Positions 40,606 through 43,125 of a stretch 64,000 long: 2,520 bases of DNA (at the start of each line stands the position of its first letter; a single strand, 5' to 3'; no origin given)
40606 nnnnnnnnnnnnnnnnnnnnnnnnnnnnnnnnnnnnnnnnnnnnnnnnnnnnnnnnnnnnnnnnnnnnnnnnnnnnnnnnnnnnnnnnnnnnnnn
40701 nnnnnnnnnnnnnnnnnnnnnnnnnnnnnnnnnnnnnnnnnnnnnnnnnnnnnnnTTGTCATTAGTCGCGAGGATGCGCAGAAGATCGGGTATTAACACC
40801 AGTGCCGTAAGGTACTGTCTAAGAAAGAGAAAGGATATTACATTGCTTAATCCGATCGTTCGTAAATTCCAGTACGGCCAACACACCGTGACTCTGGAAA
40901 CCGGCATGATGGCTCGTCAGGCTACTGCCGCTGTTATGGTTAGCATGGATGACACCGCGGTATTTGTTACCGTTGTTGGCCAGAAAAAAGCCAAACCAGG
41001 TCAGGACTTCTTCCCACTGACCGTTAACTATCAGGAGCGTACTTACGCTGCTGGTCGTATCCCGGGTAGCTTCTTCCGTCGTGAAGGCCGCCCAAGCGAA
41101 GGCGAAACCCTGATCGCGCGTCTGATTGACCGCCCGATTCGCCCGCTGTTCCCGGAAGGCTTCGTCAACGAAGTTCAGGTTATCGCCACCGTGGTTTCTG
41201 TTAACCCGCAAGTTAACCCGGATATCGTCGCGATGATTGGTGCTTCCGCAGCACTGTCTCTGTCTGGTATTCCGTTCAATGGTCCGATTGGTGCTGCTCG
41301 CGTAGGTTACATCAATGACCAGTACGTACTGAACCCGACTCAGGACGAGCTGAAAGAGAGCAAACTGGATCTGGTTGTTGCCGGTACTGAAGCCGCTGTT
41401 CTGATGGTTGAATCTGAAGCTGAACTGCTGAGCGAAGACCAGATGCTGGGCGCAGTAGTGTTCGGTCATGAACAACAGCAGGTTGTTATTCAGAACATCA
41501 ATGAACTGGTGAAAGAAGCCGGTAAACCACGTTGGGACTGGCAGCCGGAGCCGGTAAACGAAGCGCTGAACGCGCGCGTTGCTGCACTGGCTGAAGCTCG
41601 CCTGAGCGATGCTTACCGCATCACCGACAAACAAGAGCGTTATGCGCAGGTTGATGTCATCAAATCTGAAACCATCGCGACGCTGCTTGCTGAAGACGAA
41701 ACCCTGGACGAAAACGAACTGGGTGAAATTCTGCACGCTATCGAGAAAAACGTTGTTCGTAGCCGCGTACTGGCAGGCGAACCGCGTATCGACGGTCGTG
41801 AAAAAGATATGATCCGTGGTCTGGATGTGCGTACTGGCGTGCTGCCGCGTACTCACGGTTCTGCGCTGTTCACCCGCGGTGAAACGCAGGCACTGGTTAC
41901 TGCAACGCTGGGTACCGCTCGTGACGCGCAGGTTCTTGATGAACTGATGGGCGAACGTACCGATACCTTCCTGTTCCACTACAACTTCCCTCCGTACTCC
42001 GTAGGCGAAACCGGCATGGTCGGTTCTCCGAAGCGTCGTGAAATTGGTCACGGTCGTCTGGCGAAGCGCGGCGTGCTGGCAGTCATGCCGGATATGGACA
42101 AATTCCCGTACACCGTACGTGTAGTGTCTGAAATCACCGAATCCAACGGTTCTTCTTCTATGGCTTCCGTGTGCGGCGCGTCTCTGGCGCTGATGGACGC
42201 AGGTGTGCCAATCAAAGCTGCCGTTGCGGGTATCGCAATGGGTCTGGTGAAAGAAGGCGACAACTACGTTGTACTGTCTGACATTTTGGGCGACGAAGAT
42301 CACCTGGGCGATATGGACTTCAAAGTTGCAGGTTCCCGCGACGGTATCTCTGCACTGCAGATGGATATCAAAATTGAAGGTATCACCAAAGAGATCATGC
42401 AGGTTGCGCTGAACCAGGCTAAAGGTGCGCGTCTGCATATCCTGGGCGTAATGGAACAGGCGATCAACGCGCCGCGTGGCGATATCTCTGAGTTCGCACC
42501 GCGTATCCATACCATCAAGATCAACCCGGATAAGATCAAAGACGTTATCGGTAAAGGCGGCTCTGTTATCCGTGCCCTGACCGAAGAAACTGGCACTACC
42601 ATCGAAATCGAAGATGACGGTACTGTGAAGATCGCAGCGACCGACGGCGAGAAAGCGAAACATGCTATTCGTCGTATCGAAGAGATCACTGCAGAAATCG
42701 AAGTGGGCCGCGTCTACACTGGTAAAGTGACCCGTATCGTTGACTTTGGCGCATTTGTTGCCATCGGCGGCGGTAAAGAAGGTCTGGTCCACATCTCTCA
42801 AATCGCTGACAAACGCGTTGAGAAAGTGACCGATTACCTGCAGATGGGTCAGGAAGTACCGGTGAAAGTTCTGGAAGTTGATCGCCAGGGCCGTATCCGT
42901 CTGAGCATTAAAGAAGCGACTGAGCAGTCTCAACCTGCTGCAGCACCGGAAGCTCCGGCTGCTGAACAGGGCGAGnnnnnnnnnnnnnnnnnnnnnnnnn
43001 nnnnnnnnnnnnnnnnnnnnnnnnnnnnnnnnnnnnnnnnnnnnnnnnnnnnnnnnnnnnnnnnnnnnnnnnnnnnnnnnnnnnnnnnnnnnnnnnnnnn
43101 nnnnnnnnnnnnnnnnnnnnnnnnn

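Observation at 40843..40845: pnp initiates at UUG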

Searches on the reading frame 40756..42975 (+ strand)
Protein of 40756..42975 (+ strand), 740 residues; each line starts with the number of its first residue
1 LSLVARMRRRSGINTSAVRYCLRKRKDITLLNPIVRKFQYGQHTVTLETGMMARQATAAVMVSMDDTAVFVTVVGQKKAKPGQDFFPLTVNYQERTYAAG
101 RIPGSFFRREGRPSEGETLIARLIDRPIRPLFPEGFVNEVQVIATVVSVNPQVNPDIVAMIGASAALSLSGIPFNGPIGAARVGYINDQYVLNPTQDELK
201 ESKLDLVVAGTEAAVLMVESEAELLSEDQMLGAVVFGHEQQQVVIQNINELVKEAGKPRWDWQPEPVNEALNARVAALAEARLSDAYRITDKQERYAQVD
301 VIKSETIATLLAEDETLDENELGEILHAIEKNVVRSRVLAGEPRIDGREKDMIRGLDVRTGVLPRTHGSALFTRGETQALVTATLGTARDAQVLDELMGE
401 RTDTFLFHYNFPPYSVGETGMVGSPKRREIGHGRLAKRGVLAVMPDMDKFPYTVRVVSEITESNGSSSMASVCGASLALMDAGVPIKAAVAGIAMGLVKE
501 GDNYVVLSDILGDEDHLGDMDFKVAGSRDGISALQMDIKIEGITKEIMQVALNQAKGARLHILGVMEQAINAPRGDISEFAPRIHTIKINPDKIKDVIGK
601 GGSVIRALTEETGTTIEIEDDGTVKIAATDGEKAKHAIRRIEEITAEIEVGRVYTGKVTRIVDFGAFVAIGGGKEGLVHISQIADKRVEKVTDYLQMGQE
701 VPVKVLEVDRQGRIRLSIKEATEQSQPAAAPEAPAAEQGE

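Call 54: search_protein_families(proteins=[window:40756-42975:+], library=ncbifam, max_evalue=1e-20)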
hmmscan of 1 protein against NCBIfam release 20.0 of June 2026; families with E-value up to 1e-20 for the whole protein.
window:40756-42975:+ (740 aa): 10 families
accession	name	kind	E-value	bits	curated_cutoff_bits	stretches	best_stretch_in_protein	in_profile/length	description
TIGR03591.1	polynuc_phos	equivalog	0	1092.5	525.05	1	39-720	1-688/689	polyribonucleotide nucleotidyltransferase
NF008805.1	PRK11824.1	equivalog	0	1060.7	471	1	37-720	3-682/683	polyribonucleotide nucleotidyltransferase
TIGR02696.1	pppGpp_PNP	exception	3.1e-206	687.1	1106.75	1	33-716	7-718/720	guanosine pentaphosphate synthetase I/polyribonucleotide nucleotidyltransferase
TIGR02065.1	ECX1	equivalog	9.6e-30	103.6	318.7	1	342-570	7-226/230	exosome complex exonuclease Rrp41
NF005208.0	PRK06676.1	equivalog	2.6e-26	92.5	368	1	642-729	270-358/391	30S ribosomal protein S1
NF006363.0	PRK08582.1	equivalog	1.6e-25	89.9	171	1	648-727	3-82/140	S1 domain-containing RNA-binding protein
NF000907.0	PRK00087.1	equivalog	1e-24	86.7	624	1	643-726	556-640/671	bifunctional 4-hydroxy-3-methylbut-2-enyl diphosphate reductase/30S ribosomal protein S1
NF005973.0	PRK08059.1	equivalog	1.4e-23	83.3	148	1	646-726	3-84/123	S1 domain-containing post-transcriptional regulator GSP13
NF004473.0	PRK05807.1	equivalog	5.9e-21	75.3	178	0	648-726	3-80/136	S1 domain-containing RNA-binding protein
NF040579.1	S1_dom_CvfD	subfamily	7.2e-21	74.5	117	0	649-729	2-83/113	CvfD/Ygs/GSP13 family RNA-binding post-transcriptional regulator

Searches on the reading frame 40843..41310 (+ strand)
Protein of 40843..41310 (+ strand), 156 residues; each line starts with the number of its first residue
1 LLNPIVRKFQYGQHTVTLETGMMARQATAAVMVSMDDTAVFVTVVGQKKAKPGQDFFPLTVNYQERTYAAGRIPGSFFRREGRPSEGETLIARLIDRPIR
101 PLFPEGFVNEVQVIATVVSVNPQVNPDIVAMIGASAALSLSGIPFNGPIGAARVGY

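Call 13: find_homologous_proteins(query=window:40843-41310:+, max_evalue=1e-10)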
Query seq(156 aa) (156 aa): 7977 proteins with E <= 1e-10 among 8000 candidates; the best 120 are listed.
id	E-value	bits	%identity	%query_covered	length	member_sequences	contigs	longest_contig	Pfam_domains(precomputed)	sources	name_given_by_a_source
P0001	3.7e-95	334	100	100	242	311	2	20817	PF03725.21,PF01138.28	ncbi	ncbi:polyribonucleotide nucleotidyltransferase, partial [Escherichia coli]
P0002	9.5e-92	323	95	100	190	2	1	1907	PF03725.21,PF01138.28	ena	-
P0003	1.5e-88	312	94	100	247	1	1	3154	PF03725.21,PF01138.28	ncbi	ncbi:polyribonucleotide nucleotidyltransferase, partial [Sodalis-like symbiont of Bactericera trigon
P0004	1.9e-88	312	95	100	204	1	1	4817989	PF01138.28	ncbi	-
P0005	1.9e-88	312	99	94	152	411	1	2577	PF01138.28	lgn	-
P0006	5.7e-88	310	92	100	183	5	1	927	PF01138.28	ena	-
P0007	8.8e-88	310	96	100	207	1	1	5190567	PF03725.21,PF01138.28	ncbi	-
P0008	5.3e-87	307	89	100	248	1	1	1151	PF03725.21,PF01138.28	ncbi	-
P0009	7.5e-87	307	93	100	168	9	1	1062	PF01138.28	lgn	-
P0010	8.4e-87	307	90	99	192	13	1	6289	PF03725.21,PF01138.28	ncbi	ncbi:MAG: polyribonucleotide nucleotidyltransferase, partial [Plesiomonas shigelloides]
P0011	1.4e-86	306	90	100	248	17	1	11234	PF03725.21,PF01138.28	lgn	-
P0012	1.7e-83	296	85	100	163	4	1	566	PF01138.28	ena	-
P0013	2.8e-83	295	87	99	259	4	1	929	PF03725.21,PF01138.28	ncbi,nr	ncbi:polyribonucleotide nucleotidyltransferase, partial [Aeromonas sp. CPF2-S1]|nr:polyribonucleotid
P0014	5.0e-83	294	86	99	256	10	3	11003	PF03725.21,PF01138.28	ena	-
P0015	5.6e-82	291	84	99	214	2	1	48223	PF01138.28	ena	-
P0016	6.2e-82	291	84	99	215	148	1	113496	PF03725.21,PF01138.28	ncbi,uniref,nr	ncbi:polynucleotide phosphorylase/polyadenylase [Haemophilus influenzae]|uniref:polyribonucleotide n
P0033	2.9e-77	276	81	99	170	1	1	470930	PF01138.28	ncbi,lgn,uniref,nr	ncbi:polyribonucleotide nucleotidyltransferase [Vibrio maritimus]|uniref:polyribonucleotide nucleoti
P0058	3.7e-75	269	77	99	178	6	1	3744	PF03725.21,PF01138.28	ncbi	ncbi:MAG: polyribonucleotide nucleotidyltransferase, partial [Shewanella sp.]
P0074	1.4e-73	264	76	99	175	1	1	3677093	PF03725.21,PF01138.28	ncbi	-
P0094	2.3e-72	260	75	99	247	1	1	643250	PF03725.21,PF01138.28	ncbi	ncbi:polyribonucleotide nucleotidyltransferase, partial [Buchnera aphidicola (Hormaphis cornu)]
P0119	1.9e-71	257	74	100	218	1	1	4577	PF03725.21,PF01138.28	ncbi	ncbi:MAG: polyribonucleotide nucleotidyltransferase, partial [Janthinobacterium sp.]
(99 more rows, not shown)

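Call 16: find_encoding_contigs(protein=P0010, flank=400, max_places=1)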
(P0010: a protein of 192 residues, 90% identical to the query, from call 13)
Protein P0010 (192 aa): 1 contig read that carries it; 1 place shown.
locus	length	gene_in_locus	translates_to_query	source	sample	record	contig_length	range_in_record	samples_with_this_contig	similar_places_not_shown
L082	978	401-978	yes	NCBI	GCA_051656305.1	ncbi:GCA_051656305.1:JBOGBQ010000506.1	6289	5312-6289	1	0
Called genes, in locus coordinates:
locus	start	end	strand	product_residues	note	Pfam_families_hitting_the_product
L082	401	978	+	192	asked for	PF01138:RNase_PH, PF03725:RNase_PH_C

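Call 17: find_encoding_contigs(protein=P0016, flank=400, max_places=1)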
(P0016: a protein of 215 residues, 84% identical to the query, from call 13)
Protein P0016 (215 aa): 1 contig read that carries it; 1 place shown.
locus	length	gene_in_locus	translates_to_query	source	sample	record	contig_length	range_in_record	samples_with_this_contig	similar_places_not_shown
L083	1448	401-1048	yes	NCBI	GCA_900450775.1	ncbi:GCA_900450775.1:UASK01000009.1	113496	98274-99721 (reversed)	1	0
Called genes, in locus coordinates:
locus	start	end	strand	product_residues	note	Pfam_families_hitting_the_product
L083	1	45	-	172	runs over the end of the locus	PF01501:Glyco_transf_8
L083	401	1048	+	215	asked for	PF01138:RNase_PH, PF03725:RNase_PH_C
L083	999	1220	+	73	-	-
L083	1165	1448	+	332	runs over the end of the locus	PF03726:PNPase, PF01138:RNase_PH, PF00013:KH_1 (faint)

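Call 18: find_encoding_contigs(protein=P0033, flank=400, max_places=1)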
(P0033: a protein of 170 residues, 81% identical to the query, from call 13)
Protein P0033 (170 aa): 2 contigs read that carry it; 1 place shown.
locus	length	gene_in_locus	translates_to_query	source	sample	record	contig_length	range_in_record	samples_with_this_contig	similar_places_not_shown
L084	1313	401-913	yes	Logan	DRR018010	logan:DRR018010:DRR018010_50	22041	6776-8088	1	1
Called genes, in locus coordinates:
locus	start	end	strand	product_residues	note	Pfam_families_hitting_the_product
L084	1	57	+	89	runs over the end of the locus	PF00312:Ribosomal_S15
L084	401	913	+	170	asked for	PF01138:RNase_PH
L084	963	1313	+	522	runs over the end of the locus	PF03726:PNPase, PF01138:RNase_PH, PF00013:KH_1, PF00575:S1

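Call 19: find_encoding_contigs(protein=P0013, flank=400, max_places=1)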
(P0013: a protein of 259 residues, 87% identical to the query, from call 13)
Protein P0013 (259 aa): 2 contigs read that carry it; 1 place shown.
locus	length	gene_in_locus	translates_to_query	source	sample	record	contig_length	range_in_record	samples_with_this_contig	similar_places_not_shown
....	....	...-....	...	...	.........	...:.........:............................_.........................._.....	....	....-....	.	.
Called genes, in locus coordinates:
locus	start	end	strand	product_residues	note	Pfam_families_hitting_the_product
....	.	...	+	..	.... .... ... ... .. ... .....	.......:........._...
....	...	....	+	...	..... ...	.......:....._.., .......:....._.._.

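Call 20: find_encoding_contigs(protein=P0058, flank=400, max_places=1)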
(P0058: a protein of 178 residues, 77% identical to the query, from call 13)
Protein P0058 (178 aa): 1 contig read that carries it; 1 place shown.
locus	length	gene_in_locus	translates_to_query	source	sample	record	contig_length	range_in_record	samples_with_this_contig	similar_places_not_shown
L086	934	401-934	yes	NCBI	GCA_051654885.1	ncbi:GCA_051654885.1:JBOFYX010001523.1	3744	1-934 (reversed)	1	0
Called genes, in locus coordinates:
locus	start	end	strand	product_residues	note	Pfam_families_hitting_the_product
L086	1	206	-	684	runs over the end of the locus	PF00990:GGDEF, PF00563:EAL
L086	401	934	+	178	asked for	PF01138:RNase_PH, PF03725:RNase_PH_C (weak)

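Call 21: find_encoding_contigs(protein=P0074, flank=400, max_places=1)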
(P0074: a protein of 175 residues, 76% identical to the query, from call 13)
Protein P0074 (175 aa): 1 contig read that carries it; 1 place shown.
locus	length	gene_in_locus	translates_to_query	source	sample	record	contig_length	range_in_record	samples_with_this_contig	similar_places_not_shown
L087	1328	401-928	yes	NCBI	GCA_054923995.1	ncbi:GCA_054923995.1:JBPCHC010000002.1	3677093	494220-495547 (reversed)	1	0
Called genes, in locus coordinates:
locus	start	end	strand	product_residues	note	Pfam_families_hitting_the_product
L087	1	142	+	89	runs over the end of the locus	PF00312:Ribosomal_S15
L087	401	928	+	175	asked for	PF01138:RNase_PH, PF03725:RNase_PH_C (faint)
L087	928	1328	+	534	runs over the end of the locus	PF03725:RNase_PH_C (faint), PF03726:PNPase, PF01138:RNase_PH, PF00013:KH_1, PF00575:S1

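Call 22: find_encoding_contigs(protein=P0094, flank=400, max_places=1)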
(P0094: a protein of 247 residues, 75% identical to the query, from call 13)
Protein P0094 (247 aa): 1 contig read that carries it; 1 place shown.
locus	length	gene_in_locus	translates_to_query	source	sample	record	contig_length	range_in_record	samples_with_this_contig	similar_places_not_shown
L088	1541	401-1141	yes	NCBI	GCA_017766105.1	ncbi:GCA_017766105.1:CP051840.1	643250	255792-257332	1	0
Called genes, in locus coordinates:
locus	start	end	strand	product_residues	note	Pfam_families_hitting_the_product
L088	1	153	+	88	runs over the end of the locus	PF00312:Ribosomal_S15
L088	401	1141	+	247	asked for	PF01138:RNase_PH, PF03725:RNase_PH_C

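Call 23: find_encoding_contigs(protein=P0119, flank=400, max_places=1)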
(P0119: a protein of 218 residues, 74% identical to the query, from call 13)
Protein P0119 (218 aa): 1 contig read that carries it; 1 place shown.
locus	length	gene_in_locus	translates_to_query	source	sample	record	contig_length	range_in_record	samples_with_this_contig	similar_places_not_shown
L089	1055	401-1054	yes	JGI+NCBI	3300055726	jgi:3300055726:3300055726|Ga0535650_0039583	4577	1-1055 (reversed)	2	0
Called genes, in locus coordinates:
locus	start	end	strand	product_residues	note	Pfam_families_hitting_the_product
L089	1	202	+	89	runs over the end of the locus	PF00312:Ribosomal_S15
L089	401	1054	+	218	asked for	PF01138:RNase_PH, PF03725:RNase_PH_C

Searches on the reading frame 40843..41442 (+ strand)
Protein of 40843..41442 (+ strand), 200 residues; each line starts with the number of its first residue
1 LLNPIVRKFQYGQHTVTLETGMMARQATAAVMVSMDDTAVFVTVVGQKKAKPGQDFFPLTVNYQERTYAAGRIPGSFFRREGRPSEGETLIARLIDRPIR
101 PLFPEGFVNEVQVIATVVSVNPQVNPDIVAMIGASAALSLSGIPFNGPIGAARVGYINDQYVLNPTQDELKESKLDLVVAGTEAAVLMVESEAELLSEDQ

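Call 9: find_related_loci(query=window:40843-41442:+, collection=genome_contigs, flank=1500)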
Query window:40843-41442:+ (200 aa) in genome_contigs; peptide patterns used: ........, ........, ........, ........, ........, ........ (x = any residue, [..] = any of these).
600 stretches matched a pattern (row limit reached: there are more); 568 encode a relative of the query (tblastn E <= 1e-3); the best 80 are kept; 80 distinct loci.
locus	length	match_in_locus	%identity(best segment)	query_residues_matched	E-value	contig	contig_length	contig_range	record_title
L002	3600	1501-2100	100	1-200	1e-134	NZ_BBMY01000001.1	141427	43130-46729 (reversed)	Escherichia albertii NBRC 107761 = DSM 17582 strain NBRC 107761, whole genome shotgun sequence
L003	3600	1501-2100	99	1-200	2e-134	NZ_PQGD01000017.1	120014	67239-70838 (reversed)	Superficieibacter electus strain BP-1 NODE_17_length_120014_cov_40.5509, whole genome shotgun sequence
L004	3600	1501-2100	99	1-200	2e-134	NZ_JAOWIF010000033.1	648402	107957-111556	Citrobacter sp. Cu233 225, whole genome shotgun sequence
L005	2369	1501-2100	99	1-200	2e-137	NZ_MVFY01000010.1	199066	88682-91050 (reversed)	Citrobacter portucalensis strain A60 A60_S7_L001_NODE_10_length_199066_cov_22.3255, whole genome shotgun sequence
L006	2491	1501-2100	99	1-200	2e-138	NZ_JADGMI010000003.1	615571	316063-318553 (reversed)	Superficieibacter sp. 1612_C1 1612_C1_3, whole genome shotgun sequence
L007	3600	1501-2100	99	1-200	1e-133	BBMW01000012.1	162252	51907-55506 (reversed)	Citrobacter werkmanii NBRC 105721 DNA, contig: CIWKM12, whole genome shotgun sequence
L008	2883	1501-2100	99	1-200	2e-135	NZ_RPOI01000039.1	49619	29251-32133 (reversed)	Citrobacter youngae strain CCUG 30791 citrobacter_youngae_CCUG30791T_0000039, whole genome shotgun sequence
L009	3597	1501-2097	98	1-199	3e-133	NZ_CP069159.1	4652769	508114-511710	Citrobacter sp. R56 chromosome, complete genome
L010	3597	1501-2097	99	1-199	1e-133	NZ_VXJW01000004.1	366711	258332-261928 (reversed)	Salmonella enterica subsp. arizonae strain CCUG 6322T contig_0000004, whole genome shotgun sequence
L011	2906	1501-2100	98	1-200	4e-134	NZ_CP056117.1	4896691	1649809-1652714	Enterobacter cloacae strain DSM 26481 chromosome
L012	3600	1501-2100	97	1-200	3e-133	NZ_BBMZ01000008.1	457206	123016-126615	Pseudescherichia vulneris NBRC 102420, whole genome shotgun sequence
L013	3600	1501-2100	97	1-200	1e-132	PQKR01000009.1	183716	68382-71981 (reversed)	Escherichia sp. ESNIH1 NODE_9, whole genome shotgun sequence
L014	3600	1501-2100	98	1-200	2e-132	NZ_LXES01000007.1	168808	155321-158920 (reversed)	Enterobacter soli ATCC BAA-2102 Sequence00007, whole genome shotgun sequence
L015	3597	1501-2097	98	1-199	6e-133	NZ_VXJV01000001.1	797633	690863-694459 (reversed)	Salmonella enterica subsp. diarizonae strain CCUG 30040T contig_0000001, whole genome shotgun sequence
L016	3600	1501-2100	97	1-200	1e-131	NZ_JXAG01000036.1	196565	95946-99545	Enterobacter sp. Bisph1 contig036, whole genome shotgun sequence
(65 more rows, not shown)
